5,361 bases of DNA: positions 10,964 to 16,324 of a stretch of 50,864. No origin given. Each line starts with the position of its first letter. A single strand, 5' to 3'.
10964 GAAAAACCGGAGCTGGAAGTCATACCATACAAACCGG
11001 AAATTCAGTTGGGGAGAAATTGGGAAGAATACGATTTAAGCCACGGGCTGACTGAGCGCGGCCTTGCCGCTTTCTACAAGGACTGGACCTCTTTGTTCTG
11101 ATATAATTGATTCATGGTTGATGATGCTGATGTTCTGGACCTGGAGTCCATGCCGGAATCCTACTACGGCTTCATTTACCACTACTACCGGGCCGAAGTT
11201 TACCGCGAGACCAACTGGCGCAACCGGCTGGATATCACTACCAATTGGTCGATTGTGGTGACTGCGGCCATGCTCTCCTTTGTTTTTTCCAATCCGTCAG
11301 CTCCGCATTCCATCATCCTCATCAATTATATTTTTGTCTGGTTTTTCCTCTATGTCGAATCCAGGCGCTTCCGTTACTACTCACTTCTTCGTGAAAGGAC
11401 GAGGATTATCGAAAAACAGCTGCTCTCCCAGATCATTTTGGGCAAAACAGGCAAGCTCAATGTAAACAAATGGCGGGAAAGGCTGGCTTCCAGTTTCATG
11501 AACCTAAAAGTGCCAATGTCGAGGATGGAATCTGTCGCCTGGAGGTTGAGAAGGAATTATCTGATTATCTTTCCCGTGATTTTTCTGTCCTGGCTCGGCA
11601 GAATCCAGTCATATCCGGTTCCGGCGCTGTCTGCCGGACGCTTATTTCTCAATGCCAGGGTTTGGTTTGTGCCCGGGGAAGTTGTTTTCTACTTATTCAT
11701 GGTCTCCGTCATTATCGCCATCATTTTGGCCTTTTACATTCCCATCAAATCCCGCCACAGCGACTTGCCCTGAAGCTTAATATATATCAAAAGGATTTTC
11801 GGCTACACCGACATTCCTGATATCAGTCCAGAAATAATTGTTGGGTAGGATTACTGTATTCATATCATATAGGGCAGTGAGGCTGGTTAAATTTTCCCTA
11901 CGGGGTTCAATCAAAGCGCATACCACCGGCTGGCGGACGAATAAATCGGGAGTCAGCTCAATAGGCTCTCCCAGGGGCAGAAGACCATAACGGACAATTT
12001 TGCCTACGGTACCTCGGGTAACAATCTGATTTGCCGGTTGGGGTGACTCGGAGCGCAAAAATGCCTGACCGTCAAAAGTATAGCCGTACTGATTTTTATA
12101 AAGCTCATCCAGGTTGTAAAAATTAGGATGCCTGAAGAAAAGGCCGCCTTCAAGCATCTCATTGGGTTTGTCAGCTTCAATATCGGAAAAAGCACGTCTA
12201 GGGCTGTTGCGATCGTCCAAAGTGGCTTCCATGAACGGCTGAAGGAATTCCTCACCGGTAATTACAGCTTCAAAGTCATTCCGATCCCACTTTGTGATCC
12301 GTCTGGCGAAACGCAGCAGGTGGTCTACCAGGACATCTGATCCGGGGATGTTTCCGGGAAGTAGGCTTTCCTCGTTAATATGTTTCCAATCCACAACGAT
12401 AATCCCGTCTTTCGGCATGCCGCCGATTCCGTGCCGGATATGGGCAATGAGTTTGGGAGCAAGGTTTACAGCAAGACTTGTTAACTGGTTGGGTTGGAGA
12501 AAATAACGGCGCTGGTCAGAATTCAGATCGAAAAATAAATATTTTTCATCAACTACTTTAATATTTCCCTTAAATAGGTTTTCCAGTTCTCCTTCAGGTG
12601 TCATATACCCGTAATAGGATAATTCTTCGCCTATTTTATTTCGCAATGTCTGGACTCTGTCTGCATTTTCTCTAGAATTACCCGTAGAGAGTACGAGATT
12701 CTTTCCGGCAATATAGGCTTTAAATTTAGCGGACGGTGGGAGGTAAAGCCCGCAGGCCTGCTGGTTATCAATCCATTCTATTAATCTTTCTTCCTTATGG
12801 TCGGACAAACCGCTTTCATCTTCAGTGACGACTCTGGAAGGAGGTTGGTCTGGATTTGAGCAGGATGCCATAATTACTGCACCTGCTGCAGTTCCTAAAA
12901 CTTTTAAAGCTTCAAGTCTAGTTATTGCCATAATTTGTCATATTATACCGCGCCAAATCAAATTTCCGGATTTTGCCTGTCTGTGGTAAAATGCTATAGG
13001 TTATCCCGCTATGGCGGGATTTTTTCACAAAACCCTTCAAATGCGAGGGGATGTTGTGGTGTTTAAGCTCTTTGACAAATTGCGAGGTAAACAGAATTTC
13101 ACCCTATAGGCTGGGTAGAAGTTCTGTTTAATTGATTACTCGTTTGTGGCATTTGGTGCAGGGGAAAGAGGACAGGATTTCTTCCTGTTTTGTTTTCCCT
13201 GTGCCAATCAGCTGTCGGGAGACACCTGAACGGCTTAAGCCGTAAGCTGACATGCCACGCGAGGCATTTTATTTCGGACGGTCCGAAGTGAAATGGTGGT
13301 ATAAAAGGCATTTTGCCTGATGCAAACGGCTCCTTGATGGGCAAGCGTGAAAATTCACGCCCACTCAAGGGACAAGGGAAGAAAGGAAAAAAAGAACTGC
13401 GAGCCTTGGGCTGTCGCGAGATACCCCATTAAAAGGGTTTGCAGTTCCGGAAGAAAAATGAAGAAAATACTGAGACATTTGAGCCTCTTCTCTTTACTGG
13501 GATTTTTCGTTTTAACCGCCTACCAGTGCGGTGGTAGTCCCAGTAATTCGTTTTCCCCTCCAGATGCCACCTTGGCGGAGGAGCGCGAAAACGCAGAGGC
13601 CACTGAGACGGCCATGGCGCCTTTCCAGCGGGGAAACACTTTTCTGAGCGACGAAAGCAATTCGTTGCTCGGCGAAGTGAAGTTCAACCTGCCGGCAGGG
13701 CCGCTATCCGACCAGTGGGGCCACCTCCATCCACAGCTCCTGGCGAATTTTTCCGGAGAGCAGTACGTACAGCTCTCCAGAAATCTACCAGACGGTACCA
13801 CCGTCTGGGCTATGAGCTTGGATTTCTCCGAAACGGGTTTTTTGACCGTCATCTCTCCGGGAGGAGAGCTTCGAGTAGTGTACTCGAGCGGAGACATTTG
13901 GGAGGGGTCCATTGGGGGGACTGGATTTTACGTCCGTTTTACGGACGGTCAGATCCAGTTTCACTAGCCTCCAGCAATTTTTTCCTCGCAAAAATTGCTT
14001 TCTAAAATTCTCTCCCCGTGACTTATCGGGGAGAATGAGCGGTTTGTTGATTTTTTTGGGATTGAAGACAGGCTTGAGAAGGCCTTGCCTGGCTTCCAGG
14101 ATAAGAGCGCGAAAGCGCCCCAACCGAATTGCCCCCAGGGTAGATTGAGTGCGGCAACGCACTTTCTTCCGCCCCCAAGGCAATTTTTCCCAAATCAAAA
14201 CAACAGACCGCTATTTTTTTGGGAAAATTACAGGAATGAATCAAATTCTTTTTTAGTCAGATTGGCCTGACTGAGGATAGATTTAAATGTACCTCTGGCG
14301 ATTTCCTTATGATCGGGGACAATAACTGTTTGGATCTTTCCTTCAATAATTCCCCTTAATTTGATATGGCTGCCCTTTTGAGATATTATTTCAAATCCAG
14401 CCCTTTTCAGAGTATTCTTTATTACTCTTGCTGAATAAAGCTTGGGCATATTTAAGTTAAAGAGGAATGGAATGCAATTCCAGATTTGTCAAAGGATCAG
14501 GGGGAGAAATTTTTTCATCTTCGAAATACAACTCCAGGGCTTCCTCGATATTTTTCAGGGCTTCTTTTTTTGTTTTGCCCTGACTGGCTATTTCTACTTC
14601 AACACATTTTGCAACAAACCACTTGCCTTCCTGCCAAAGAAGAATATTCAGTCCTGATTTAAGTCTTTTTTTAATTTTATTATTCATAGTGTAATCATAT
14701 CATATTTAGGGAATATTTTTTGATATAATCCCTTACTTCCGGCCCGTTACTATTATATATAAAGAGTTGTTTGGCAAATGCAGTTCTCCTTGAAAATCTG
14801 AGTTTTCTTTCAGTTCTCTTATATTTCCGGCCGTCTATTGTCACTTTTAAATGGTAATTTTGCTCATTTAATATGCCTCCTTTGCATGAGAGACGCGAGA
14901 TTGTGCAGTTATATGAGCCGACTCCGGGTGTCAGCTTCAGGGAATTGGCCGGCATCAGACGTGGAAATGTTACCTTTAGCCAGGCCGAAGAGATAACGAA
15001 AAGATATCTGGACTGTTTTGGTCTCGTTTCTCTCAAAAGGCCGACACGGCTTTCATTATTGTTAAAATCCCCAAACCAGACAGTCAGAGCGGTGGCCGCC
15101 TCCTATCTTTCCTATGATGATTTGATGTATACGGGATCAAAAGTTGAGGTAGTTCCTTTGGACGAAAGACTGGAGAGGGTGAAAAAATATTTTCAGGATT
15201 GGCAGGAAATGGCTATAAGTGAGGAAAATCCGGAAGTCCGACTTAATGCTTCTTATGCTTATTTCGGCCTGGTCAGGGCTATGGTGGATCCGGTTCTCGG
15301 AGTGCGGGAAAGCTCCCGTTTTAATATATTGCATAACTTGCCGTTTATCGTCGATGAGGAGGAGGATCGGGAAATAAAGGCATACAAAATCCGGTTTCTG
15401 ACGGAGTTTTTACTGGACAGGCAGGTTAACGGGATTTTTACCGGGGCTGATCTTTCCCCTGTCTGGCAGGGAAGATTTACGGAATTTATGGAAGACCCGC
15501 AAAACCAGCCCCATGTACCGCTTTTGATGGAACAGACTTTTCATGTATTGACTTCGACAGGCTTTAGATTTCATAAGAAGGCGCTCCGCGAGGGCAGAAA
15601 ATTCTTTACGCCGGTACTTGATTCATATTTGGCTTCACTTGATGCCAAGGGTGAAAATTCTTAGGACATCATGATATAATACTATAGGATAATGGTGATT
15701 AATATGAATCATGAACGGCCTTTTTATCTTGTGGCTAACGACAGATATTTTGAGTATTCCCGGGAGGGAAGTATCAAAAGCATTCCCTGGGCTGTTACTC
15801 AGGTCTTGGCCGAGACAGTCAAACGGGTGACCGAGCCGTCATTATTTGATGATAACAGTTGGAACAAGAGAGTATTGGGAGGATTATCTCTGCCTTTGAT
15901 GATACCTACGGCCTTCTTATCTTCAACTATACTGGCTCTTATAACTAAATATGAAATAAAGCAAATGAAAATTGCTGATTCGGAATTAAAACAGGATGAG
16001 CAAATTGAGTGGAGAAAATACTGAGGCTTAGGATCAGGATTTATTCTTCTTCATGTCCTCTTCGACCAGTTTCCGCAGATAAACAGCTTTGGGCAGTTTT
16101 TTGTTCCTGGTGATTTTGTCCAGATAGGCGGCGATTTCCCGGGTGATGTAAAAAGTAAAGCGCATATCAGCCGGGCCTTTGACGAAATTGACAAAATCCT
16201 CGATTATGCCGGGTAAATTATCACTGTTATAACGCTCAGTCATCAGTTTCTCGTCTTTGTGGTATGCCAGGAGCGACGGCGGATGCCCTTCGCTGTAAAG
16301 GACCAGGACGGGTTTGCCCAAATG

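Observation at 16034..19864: Three DNPH1-like (nucleoside 2-deoxyribosyltransferase fold) proteins, each fused to a C-terminal ribbon-helix-helix, bracketing a 544-aa orphan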

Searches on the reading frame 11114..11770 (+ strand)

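Call 43: search_protein_families(library=pfam, proteins=[window:11114-11770:+], max_evalue=0.01)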
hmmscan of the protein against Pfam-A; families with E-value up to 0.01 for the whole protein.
window:11114-11770:+ (219 aa): 1 family
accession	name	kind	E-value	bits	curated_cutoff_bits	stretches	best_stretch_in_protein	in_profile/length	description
PF10028.14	DUF2270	-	4.4e-52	176.8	25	1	23-205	2-183/184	Predicted integral membrane protein (DUF2270)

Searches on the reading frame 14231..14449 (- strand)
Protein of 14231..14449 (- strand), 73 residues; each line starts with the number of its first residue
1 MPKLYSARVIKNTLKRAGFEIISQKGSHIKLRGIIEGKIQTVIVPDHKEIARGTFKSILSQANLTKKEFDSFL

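Call 42: search_protein_families(library=pfam, proteins=[window:14231-14449:-], max_evalue=0.01)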
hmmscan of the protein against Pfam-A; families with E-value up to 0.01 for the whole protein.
window:14231-14449:- (73 aa): 1 family
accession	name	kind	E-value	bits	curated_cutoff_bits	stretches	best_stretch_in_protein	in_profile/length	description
PF07927.17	HicA_toxin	-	4.3e-15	56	27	1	12-64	6-58/58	HicA toxin of bacterial toxin-antitoxin,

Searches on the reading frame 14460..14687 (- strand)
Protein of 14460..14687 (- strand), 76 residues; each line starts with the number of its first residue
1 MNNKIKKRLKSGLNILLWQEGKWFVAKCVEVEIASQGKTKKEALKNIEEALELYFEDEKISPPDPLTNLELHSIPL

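Call 42: search_protein_families(library=pfam, proteins=[window:14460-14687:-], max_evalue=0.01)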
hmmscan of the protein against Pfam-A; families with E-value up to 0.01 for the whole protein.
window:14460-14687:- (76 aa): 1 family
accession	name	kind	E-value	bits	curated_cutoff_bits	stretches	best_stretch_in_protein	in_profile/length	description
PF24113.1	DUF7387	-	5.4e-09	36.7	27.9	1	15-61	15-62/85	Family of unknown function (DUF7387)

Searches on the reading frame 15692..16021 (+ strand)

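Call 42: search_protein_families(library=pfam, proteins=[window:15692-16021:+], max_evalue=0.01)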
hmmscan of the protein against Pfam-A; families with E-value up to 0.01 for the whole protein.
window:15692-16021:+ (110 aa): 1 family
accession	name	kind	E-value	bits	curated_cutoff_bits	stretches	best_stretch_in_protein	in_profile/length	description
PF12479.13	DUF3698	-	0.0053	17.7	25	1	36-79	58-101/107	Protein of unknown function (DUF3698)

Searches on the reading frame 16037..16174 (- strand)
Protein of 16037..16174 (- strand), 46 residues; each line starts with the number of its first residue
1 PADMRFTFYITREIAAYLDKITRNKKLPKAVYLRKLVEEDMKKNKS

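Call 30: search_solved_structures(query=window:16037-16174:-, max_evalue=10, show_alignments=2)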
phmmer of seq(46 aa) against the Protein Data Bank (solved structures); distinct sequences matched with E-value up to 10: 0.

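Call 35: search_solved_structures(query=A3, max_evalue=10, show_alignments=3)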
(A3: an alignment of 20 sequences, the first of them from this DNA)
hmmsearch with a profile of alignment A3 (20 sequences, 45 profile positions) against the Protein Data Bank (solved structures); distinct sequences matched with E-value up to 10: 1.
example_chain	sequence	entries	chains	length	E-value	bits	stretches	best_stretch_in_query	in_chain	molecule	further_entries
8a3k_UNK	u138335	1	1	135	0.17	14.9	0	13-26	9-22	sc-apCC-4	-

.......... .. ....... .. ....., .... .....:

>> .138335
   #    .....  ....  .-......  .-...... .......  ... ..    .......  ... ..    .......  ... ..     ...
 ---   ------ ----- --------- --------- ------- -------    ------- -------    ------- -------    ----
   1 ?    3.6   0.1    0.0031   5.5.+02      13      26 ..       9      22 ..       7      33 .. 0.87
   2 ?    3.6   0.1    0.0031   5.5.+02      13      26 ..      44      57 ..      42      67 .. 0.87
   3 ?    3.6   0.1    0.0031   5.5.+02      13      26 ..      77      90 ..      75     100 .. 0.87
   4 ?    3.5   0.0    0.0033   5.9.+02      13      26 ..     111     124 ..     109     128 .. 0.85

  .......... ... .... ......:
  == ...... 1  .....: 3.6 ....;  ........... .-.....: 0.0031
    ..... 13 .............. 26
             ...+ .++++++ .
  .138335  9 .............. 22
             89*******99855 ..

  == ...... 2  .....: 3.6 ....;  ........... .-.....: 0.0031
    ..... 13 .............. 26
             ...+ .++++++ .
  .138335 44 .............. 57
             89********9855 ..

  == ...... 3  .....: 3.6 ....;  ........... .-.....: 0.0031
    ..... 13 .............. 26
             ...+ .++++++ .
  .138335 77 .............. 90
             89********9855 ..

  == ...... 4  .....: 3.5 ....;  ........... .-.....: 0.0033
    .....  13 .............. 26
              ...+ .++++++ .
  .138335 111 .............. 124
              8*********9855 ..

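Call 36: search_protein_families(library=pfam, alignment_id=A3, max_evalue=1)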
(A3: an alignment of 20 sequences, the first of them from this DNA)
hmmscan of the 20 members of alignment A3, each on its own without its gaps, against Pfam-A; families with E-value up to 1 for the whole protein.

A. member 1, seq(46 aa): 1 family
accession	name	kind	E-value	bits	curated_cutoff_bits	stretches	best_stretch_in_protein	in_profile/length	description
PF12651.13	RHH_3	-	0.00028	21.2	21.6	1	5-39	4-38/44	Ribbon-helix-helix domain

B. families by the number of members that match (of 20 scanned): 4 families
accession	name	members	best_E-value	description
PF12651.13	RHH_3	18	5.2e-07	Ribbon-helix-helix domain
PF10963.14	Phage_TAC_10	1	0.057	Phage tail assembly chaperone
PF19839.5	RHH_9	1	0.073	Ribbon-helix-helix protein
PF06527.16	TniQ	1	0.1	TniQ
